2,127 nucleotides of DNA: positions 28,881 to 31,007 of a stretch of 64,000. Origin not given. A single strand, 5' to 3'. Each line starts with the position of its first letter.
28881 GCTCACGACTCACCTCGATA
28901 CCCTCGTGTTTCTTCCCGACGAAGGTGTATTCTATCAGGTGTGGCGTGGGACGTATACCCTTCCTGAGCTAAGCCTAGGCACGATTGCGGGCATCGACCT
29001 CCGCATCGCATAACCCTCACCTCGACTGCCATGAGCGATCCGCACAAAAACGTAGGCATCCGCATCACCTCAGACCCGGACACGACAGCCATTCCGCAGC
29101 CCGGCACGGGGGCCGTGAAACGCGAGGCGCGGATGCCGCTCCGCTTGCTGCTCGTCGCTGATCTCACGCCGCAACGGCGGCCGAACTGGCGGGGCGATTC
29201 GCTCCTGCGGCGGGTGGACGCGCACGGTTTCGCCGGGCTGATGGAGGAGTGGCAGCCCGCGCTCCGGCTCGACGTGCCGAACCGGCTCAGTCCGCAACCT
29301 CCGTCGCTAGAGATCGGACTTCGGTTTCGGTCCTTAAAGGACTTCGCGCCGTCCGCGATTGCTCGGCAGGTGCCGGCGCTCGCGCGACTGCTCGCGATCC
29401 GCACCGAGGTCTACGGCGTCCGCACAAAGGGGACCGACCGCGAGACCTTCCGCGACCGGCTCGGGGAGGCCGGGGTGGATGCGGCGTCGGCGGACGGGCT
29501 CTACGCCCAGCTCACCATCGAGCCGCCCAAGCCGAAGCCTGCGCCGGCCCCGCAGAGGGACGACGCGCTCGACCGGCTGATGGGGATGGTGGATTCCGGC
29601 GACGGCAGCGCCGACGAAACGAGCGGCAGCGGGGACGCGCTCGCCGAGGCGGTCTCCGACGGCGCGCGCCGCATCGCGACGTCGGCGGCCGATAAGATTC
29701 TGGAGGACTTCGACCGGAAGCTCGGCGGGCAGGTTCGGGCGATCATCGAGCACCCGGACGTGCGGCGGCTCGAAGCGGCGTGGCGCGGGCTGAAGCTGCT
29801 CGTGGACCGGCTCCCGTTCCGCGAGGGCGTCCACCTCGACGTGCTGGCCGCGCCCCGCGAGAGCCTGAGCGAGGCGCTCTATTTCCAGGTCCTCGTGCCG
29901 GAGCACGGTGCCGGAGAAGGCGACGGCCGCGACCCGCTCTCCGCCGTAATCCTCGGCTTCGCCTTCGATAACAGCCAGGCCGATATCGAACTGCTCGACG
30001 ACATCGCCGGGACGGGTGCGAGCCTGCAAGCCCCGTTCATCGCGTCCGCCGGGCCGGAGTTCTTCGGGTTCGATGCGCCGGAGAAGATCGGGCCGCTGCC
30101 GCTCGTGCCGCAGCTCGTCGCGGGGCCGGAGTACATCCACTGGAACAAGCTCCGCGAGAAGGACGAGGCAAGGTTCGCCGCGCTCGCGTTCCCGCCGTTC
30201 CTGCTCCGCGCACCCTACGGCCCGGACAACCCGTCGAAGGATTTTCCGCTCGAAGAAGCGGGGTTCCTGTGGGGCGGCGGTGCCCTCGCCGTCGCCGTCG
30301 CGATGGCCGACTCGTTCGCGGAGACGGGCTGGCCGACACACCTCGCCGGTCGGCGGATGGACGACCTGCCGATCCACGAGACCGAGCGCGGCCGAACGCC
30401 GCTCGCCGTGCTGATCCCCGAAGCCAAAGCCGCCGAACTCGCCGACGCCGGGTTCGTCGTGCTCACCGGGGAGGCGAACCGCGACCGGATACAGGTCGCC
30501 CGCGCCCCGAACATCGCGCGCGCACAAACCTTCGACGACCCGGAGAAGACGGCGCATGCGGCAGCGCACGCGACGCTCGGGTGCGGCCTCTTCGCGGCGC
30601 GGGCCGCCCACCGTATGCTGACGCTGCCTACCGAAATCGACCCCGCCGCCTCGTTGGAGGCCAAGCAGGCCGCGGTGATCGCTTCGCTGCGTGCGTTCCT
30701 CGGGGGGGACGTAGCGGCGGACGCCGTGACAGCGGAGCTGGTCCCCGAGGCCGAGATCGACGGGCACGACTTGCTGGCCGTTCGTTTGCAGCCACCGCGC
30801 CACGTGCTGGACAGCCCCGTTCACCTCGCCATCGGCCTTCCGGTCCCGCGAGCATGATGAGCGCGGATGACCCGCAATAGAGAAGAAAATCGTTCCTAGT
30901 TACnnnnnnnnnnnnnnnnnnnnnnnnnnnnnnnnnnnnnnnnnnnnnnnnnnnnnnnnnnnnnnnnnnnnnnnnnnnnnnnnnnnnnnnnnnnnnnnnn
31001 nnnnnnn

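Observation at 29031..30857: Single-chain TssB-TssC fusion paralogue encoded in addition to the canonical tssBC pair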

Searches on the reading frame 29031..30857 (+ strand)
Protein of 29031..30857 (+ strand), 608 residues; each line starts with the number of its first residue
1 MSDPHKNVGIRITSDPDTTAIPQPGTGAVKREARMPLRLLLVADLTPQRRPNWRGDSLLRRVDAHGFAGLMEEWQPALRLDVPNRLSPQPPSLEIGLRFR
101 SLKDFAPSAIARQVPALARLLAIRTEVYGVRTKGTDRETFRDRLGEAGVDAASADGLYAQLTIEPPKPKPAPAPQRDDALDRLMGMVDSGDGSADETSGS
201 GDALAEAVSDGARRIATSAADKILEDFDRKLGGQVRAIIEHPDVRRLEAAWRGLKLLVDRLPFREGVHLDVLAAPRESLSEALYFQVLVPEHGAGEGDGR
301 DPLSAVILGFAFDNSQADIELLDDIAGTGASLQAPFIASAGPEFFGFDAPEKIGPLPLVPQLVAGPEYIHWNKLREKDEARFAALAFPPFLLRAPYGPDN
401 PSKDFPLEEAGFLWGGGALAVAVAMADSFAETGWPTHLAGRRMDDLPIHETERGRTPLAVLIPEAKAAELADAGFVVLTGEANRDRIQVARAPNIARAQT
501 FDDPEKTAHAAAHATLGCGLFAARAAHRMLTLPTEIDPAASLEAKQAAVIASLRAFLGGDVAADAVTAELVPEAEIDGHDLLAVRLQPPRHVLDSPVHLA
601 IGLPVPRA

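Call 3: search_protein_families(library=pfam, proteins=[window:29031-30857:+], max_evalue=1)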
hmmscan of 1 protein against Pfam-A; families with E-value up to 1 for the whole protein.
window:29031-30857:+ (608 aa): 3 families
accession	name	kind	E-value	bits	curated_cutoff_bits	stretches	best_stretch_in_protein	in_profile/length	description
PF05943.17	VipB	-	2.4e-50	171.7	27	1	222-487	2-292/301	EvpB/VC_A0108, tail sheath N-terminal domain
PF05591.17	T6SS_VipA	-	1.2e-21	77.5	24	1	26-160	17-153/155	Type VI secretion system, VipA, VC_A0107 or Hcp2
PF21088.3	MS_channel_1st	-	0.22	12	23.1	1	406-426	20-40/42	Mechanosensitive ion channel, transmembrane helices 2/3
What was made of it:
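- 29031..30857 (+): Fused TssB-TssC paralogue, 608 aa (stop codon 30855-30857). Pfam VipA + VipB (call 3).
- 30591..30854 (+): C-terminal gp25-like sheath domain (aa 521-608) with the terminal beta-strands. Not found by Pfam (call 3).
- On TssB / VipA (PF05591, TIGR03358): The Pfam domain threshold is met (77.5 bits against 24, call 3).
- On TssC / VipB (PF05943 + PF18945, TIGR03355): PF18945 is not detected (call 3).
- Checked: Residues 26-160 match Pfam T6SS_VipA (E 1.2e-21) and residues 222-487 match VipB (E 2.4e-50) (call 3).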

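Call 4: search_protein_families(library=ncbifam, proteins=[window:29031-30857:+], max_evalue=1)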
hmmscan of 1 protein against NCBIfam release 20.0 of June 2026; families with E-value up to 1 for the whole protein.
window:29031-30857:+ (608 aa): 3 families
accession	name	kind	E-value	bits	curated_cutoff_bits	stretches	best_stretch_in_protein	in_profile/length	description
TIGR03355.1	VI_chp_2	equivalog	2.9e-54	184.7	271.5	1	212-529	42-385/473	type VI secretion system contractile sheath large subunit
TIGR03358.1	VI_chp_5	equivalog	6e-21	74.9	97.25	1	26-160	20-156/160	type VI secretion system contractile sheath small subunit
NF005489.0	PRK07102.1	equivalog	0.14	11.7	267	1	416-447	8-39/243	SDR family oxidoreductase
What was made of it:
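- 29031..30857 (+): NCBIfam TssB/TssC matches below the equivalog cut-offs (call 4).
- Scores fall below the NCBIfam equivalog cut-offs (call 4).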

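Call 9: find_homologous_proteins(query=window:29031-30857:+)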
Query window:29031-30857:+ (608 aa): 153 proteins with E <= 0.001 among 8000 candidates; the best 120 are listed.
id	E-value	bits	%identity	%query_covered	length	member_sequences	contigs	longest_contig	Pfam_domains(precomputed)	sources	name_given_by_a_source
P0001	0.0e+0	1339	100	100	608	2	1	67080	PF05591.18,PF05943.18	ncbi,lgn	-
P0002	0.0e+0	1028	78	100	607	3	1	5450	PF05591.18,PF05943.18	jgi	jgi:type VI secretion system ImpC/EvpB family protein/type VI secretion system ImpB/VipA family prot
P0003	0.0e+0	1027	78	100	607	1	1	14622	PF05591.18,PF05943.18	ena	-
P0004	0.0e+0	1022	77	100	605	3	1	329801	PF05591.18,PF05943.18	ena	-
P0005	0.0e+0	1020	78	100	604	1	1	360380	PF05591.18,PF05943.18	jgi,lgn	-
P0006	0.0e+0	1018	77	100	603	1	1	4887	PF05591.18,PF05943.18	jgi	jgi:type VI secretion system protein ImpC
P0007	0.0e+0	1016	77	100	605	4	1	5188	PF05591.18,PF05943.18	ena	-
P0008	0.0e+0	1016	77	100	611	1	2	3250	PF05591.18,PF05943.18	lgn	-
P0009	1.8e-297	1006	77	100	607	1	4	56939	PF05591.18,PF05943.18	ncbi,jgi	jgi:type VI secretion system protein ImpC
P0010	3.0e-297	1005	76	100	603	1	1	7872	PF05591.18,PF05943.18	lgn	-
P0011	5.1e-295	998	76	100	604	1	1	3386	PF05591.18,PF05943.18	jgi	jgi:type VI secretion system ImpC/EvpB family protein/type VI secretion system ImpB/VipA family prot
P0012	8.7e-295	997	75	100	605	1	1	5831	PF05591.18,PF05943.18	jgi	jgi:type VI secretion system protein ImpC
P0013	4.1e-290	982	74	100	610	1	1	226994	PF05591.18,PF05943.18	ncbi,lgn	-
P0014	1.3e-276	937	73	100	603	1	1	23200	PF05591.18,PF05943.18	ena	-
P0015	7.8e-275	931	73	100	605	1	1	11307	PF05591.18,PF05943.18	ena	-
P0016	1.2e-274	931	72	100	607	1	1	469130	PF05591.18,PF05943.18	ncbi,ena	-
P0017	2.9e-273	926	72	100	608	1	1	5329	PF05591.18,PF05943.18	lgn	-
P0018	1.9e-271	920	71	100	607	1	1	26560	PF05591.18,PF05943.18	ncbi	-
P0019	1.7e-269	914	70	100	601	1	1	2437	PF05591.18,PF05943.18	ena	-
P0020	5.1e-266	902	70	100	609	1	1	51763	PF05591.18,PF05943.18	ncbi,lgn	ncbi:MAG: type VI secretion system contractile sheath large subunit [Bacteroidota bacterium]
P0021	1.2e-264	898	70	100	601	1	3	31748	PF05591.18,PF05943.18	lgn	-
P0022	1.2e-263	894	69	100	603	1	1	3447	PF05591.18,PF05943.18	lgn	-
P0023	6.2e-261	885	72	96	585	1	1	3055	PF05591.18,PF05943.18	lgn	-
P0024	2.7e-249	847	66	100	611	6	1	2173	PF05591.18,PF05943.18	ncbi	-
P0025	8.7e-213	726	59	99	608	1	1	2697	PF05591.18,PF05943.18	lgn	-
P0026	1.1e-209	716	59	99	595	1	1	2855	PF05591.18,PF05943.18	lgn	-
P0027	8.8e-182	624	70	68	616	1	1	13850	PF05591.18,PF05943.18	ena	-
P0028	3.9e-169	582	50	100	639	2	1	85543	PF05591.18,PF05943.18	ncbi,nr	ncbi:MAG: hypothetical protein KatS3mg043_1409 [Rhodothermaceae bacterium]|nr:MAG: hypothetical prot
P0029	1.0e-163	564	74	56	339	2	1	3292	PF05943.18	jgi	jgi:type VI secretion system protein ImpC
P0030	1.7e-162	560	49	100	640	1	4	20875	PF05591.18,PF05943.18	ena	-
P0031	5.4e-162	559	49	100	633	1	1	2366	PF05591.18,PF05943.18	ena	-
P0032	3.1e-160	553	48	100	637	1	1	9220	PF05591.18,PF05943.18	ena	-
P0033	4.8e-159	549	48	99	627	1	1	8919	PF05591.18,PF05943.18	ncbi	ncbi:MAG: type VI secretion system contractile sheath domain-containing protein [Rhodothermales bact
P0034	4.1e-155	536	47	99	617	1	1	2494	PF05591.18,PF05943.18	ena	-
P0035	6.4e-155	535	47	99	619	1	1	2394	PF05591.18,PF05943.18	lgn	-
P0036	1.2e-154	534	46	100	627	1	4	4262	PF05591.18,PF05943.18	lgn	-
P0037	1.0e-153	531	48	100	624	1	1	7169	PF05591.18,PF05943.18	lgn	-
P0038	2.0e-153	530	47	100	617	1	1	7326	PF05591.18,PF05943.18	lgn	-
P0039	8.5e-153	528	49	100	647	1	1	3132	PF05591.18,PF05943.18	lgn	-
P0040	1.2e-151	524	47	99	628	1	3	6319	PF05591.18,PF05943.18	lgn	-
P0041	4.4e-151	523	46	98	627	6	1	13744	PF05591.18,PF05943.18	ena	-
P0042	7.7e-151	522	48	100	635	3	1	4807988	PF05591.18,PF05943.18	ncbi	-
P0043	6.8e-150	519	46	100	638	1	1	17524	PF05591.18,PF05943.18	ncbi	-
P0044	7.6e-149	515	45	99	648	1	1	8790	PF05591.18,PF05943.18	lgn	-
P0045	2.0e-147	510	46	99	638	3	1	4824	PF05591.18,PF05943.18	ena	-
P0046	2.5e-147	510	45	100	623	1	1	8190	PF05591.18,PF05943.18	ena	-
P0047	1.3e-146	508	45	100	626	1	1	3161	PF05591.18,PF05943.18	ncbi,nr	ncbi:MAG: hypothetical protein HKN13_02790 [Rhodothermales bacterium]|nr:hypothetical protein [Rhodo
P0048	6.1e-146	506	44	99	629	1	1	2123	PF05591.18,PF05943.18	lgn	-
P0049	6.8e-146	505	46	100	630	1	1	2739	PF05591.18,PF05943.18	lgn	-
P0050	2.0e-145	504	43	100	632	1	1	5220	PF05591.18,PF05943.18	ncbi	-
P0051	9.6e-144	498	46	99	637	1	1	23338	PF05591.18,PF05943.18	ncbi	-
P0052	1.9e-143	497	47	99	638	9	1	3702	PF05591.18,PF05943.18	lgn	-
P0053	1.9e-142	494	43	100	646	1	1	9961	PF05591.18,PF05943.18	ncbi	-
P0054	1.0e-141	492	45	100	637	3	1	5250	PF05591.18,PF05943.18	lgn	-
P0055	1.4e-141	491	46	99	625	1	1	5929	PF05591.18,PF05943.18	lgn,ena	-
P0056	2.0e-140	487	43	100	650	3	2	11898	PF05591.18,PF05943.18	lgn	-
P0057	2.4e-140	487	44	99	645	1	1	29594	PF05591.18,PF05943.18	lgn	-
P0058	3.5e-138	480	44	100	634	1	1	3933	PF05591.18,PF05943.18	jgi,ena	-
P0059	9.7e-138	479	43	100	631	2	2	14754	PF05591.18,PF05943.18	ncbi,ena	-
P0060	1.6e-137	478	43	98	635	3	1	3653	PF05591.18,PF05943.18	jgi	-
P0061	5.8e-137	476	45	100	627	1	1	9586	PF05591.18,PF05943.18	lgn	-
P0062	2.1e-136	474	44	100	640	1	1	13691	PF05591.18,PF05943.18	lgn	-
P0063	2.1e-135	471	44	99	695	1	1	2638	PF05591.18,PF05943.18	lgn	-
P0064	1.8e-134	468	44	99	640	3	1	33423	PF05591.18,PF05943.18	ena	-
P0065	9.1e-134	465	41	100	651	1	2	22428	PF05591.18,PF05943.18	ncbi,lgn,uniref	ncbi:MAG: type VI secretion system contractile sheath domain-containing protein [Salinibacter sp.]|u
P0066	5.0e-133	463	42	100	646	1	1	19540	PF05591.18,PF05943.18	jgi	-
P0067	4.6e-131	456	42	99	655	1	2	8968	PF05591.18,PF05943.18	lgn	-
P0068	1.1e-129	452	41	99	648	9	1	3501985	PF05591.18,PF05943.18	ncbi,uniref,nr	ncbi:type VI secretion system contractile sheath domain-containing protein [Salinibacter ruber]|unir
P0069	1.4e-128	448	48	85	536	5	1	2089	PF05591.18,PF05943.18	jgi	jgi:type VI secretion system protein ImpC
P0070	1.4e-128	448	41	99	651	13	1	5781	PF05591.18,PF05943.18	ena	-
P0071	3.1e-128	447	41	100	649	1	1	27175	PF05591.18,PF05943.18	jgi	-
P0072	6.0e-123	430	42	98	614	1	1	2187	PF05591.18,PF05943.18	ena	-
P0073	3.6e-120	421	63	54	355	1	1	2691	PF05591.18,PF05943.18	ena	-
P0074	8.6e-118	413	49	70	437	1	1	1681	PF05943.18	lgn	-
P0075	1.7e-116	408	39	99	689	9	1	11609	PF05591.18,PF05943.18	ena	-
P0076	1.9e-113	398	42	99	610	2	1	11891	PF05591.18,PF05943.18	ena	-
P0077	5.1e-113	397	43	100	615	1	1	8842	PF05591.18,PF05943.18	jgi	jgi:type VI secretion system protein ImpC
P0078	2.9e-109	385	36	99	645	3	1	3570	PF05591.18,PF05943.18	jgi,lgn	-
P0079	1.0e-106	376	36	98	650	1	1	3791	PF05591.18,PF05943.18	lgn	-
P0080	5.3e-102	361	48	63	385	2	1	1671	PF05943.18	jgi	jgi:type VI secretion system protein ImpC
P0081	1.4e-101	359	39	100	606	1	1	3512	PF05591.18,PF05943.18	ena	-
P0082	6.9e-101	357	40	98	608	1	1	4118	PF05591.18,PF05943.18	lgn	-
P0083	1.5e-99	352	36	99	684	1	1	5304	PF05591.18,PF18945.6,PF05943.18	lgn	-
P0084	2.1e-99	352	38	100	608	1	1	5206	PF05591.18,PF05943.18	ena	-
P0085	3.3e-99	351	39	100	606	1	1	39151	PF05591.18,PF05943.18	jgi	-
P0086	3.7e-99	351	38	99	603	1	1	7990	PF05591.18,PF05943.18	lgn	-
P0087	3.7e-99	351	40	94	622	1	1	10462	PF05591.18,PF05943.18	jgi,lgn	-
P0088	2.0e-97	345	39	99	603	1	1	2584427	PF05591.18,PF05943.18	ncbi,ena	-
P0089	3.2e-97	345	43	70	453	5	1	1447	PF05943.18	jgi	jgi:type VI secretion system protein ImpC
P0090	7.5e-97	344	36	96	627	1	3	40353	PF05591.18,PF18945.6,PF05943.18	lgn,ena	-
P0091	1.4e-96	343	36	94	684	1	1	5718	PF05591.18,PF18945.6,PF05943.18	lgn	-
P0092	5.0e-96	341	42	76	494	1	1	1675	PF05943.18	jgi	jgi:type VI secretion system protein ImpC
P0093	9.8e-96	340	35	94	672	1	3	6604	PF05591.18,PF18945.6,PF05943.18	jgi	jgi:type VI secretion system protein ImpC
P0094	3.5e-93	331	36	100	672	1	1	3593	PF05591.18,PF05943.18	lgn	-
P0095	9.6e-92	327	39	100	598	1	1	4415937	PF05591.18,PF05943.18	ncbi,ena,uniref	ncbi:type VI secretion system contractile sheath domain-containing protein [Rubrivirga sp.]|uniref:t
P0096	2.5e-91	325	38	100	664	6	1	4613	PF05591.18,PF05943.18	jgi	jgi:type VI secretion system ImpB/VipA family protein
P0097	6.3e-85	304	40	79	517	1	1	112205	PF05591.18,PF05943.18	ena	-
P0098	3.0e-84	302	39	98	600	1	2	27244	PF05591.18,PF05943.18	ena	-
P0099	4.4e-71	258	31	98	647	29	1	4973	PF05591.18,PF05943.18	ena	-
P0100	1.9e-63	233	32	95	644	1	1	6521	PF05591.18,PF05943.18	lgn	-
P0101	1.4e-58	217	30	92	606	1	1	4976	PF05591.18,PF05943.18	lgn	-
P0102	4.0e-58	216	31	94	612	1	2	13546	PF05591.18,PF05943.18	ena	-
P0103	1.4e-52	197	33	76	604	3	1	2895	PF05591.18,PF05943.18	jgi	jgi:type VI secretion system protein ImpC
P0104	2.0e-50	190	34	60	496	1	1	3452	PF18945.6,PF05943.18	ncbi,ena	-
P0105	3.0e-50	190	35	57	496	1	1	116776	PF18945.6,PF05943.18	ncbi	-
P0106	4.3e-50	189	35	55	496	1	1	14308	PF18945.6,PF05943.18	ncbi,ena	-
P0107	2.8e-49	186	35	55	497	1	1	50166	PF18945.6,PF05943.18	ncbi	-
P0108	3.2e-46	176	34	52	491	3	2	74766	PF18945.6,PF05943.18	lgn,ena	-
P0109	7.0e-46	175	32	61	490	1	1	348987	PF18945.6,PF05943.18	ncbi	ncbi:type VI secretion system contractile sheath large subunit [Pseudomonas gingeri]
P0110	9.0e-46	175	32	61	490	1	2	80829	PF18945.6,PF05943.18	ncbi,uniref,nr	ncbi:type VI secretion system contractile sheath large subunit [Pseudomonas gingeri]|uniref:type VI 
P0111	1.5e-45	174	32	78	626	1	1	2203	PF05591.18,PF18945.6,PF05943.18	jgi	jgi:type VI secretion system protein ImpC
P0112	2.7e-45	173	34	53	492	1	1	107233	PF18945.6,PF05943.18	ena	-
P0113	2.7e-45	173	33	52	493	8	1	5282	PF18945.6,PF05943.18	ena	-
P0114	3.5e-45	173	34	59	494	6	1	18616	PF18945.6,PF05943.18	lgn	-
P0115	5.7e-45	172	34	54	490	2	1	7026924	PF18945.6,PF05943.18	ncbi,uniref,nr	ncbi:type VI secretion system contractile sheath large subunit [Pseudomonas vanderleydeniana]|uniref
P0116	7.2e-45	172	27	96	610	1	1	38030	PF05591.18,PF05943.18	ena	-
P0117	1.6e-44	171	34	53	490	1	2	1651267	PF18945.6,PF05943.18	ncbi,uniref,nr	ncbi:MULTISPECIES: type VI secretion system contractile sheath large subunit [Grimontia]|uniref:Type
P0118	2.3e-44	170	31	61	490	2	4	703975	PF18945.6,PF05943.18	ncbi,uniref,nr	ncbi:type VI secretion system contractile sheath large subunit [Pseudomonas gingeri NCPPB 3146 = LMG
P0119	7.3e-44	169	33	59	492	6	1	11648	PF18945.6,PF05943.18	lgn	-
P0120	2.2e-43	167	33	54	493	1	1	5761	PF18945.6,PF05943.18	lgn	-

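Call 13: find_encoding_contigs(protein=P0068, flank=10000, max_places=2)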
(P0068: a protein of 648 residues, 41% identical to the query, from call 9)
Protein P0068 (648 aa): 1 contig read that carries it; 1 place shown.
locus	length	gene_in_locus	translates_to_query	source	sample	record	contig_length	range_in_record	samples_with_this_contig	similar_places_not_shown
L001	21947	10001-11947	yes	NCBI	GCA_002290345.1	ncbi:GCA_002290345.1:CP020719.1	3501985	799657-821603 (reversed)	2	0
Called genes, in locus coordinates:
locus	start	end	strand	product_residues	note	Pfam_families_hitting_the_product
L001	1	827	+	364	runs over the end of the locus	PF06996:T6SS_TssG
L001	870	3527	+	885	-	PF02861:Clp_N, PF13191:AAA_16, PF23569:NBD_SMAX1, PF00004:AAA, PF17871:AAA_lid_9, PF07724:AAA_2, PF07728:AAA_5, PF10431:ClpB_D2-small, +9 more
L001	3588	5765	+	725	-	PF05954:Phage_GPD, PF04717:Phage_base_V (faint)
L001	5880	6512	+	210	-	-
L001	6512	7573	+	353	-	PF09937:DUF2169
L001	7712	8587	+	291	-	-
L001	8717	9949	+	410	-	PF09937:DUF2169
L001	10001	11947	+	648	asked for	PF05591:T6SS_VipA, PF05943:VipB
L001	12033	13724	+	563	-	PF00498:FHA, PF16697:Yop-YscD_cpl (weak), PF01464:SLT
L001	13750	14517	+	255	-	PF00481:PP2C, PF13672:PP2C_2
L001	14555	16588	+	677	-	PF00069:Pkinase, PF07714:PK_Tyr_Ser-Thr, PF14531:Kinase-like (faint), PF08308:PEGA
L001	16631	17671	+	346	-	PF13428:TPR_14 (faint), PF14559:TPR_19 (faint), PF03783:CsgG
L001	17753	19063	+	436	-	PF13371:TPR_9 (faint), PF13424:TPR_12 (faint), PF13432:TPR_16 (faint), PF14559:TPR_19 (faint), PF13431:TPR_17 (faint), PF00515:TPR_1 (faint), PF07719:TPR_2 (faint), PF03783:CsgG, +3 more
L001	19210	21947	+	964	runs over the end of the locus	PF13860:FlgD_ig (weak)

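Call 14: find_encoding_contigs(protein=P0095, flank=10000, max_places=2)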
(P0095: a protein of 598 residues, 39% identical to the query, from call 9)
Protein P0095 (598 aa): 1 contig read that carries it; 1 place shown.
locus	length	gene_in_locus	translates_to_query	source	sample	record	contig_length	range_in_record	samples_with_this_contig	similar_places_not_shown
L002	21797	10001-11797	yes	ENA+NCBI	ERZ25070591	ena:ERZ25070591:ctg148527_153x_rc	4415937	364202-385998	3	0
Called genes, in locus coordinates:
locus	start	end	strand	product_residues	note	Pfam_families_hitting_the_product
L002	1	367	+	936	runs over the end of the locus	PF00311:PEPcase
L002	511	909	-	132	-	-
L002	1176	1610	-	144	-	PF12802:MarR_2 (weak), PF13404:HTH_AsnC-type, PF13412:HTH_24, PF01037:AsnC_trans_reg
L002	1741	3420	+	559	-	PF17391:Urocanase_N, PF01175:Urocanase, PF17392:Urocanase_C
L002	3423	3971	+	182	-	-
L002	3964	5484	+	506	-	PF00221:Lyase_aromatic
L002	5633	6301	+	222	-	-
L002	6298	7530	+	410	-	PF01979:Amidohydro_1, PF07969:Amidohydro_3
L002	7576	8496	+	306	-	PF00491:Arginase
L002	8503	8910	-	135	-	-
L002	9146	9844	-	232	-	PF11209:LmeA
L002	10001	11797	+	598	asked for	PF05591:T6SS_VipA, PF05943:VipB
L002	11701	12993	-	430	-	PF00083:Sugar_tr (faint), PF07690:MFS_1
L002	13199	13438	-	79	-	-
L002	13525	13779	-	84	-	PF05532:CsbD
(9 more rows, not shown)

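Call 15: find_encoding_contigs(protein=P0042, flank=10000, max_places=2)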
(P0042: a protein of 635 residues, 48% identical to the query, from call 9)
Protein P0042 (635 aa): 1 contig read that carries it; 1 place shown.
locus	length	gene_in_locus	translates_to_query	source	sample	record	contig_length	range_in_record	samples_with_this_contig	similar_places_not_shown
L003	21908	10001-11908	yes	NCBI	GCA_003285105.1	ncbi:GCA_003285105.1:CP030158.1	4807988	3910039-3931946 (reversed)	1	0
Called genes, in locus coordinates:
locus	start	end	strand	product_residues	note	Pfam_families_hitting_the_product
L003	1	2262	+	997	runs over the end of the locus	-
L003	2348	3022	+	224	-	PF08786:DcrB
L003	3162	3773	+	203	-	-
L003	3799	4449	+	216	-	PF01471:PG_binding_1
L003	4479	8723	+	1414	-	-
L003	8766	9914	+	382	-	-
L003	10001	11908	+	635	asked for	PF05591:T6SS_VipA, PF05943:VipB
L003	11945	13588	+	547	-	PF00498:FHA, PF16697:Yop-YscD_cpl (weak), PF01464:SLT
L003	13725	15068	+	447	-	PF01654:Cyt_bd_oxida_I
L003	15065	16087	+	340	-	PF02322:Cyt_bd_oxida_II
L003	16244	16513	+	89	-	-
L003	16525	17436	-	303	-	PF21686:LigD_Prim-Pol, PF01896:DNA_primase_S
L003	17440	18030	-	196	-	PF13298:LigD_N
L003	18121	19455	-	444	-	PF13088:BNR_2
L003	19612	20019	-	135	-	PF01355:HIPIP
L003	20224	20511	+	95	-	-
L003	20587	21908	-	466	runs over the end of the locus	PF06439:3keto-disac_hyd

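Call 16: find_encoding_contigs(protein=P0088, flank=10000, max_places=2)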
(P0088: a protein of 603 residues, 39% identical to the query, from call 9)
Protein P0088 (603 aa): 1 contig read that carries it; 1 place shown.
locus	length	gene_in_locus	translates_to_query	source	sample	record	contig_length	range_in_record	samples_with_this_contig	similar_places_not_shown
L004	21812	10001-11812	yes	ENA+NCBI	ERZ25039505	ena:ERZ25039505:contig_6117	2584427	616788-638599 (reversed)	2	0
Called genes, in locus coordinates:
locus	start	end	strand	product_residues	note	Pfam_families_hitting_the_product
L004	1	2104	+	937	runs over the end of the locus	PF02861:Clp_N, PF13191:AAA_16, PF23569:NBD_SMAX1, PF00004:AAA, PF17871:AAA_lid_9, PF07724:AAA_2, PF07728:AAA_5, PF10431:ClpB_D2-small, +8 more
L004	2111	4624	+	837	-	PF05954:Phage_GPD, PF10106:DUF2345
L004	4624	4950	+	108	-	PF05488:PAAR_motif (weak)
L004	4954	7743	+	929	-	PF20148:DUF6531, PF25023:TEN_YD-shell (faint), PF05593:RHS_repeat (weak)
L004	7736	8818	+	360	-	-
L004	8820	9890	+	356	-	PF09937:DUF2169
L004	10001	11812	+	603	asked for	PF05591:T6SS_VipA (weak), PF05943:VipB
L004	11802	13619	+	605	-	PF00498:FHA, PF16697:Yop-YscD_cpl, PF01464:SLT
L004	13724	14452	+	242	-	PF00481:PP2C, PF13672:PP2C_2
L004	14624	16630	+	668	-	PF00069:Pkinase, PF07714:PK_Tyr_Ser-Thr, PF08308:PEGA (weak)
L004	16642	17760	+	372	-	PF03783:CsgG (faint)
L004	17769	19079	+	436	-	PF00515:TPR_1 (faint), PF07719:TPR_2 (faint), PF13371:TPR_9 (weak), PF03783:CsgG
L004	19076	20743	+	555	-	PF13860:FlgD_ig (weak)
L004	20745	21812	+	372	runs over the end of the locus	-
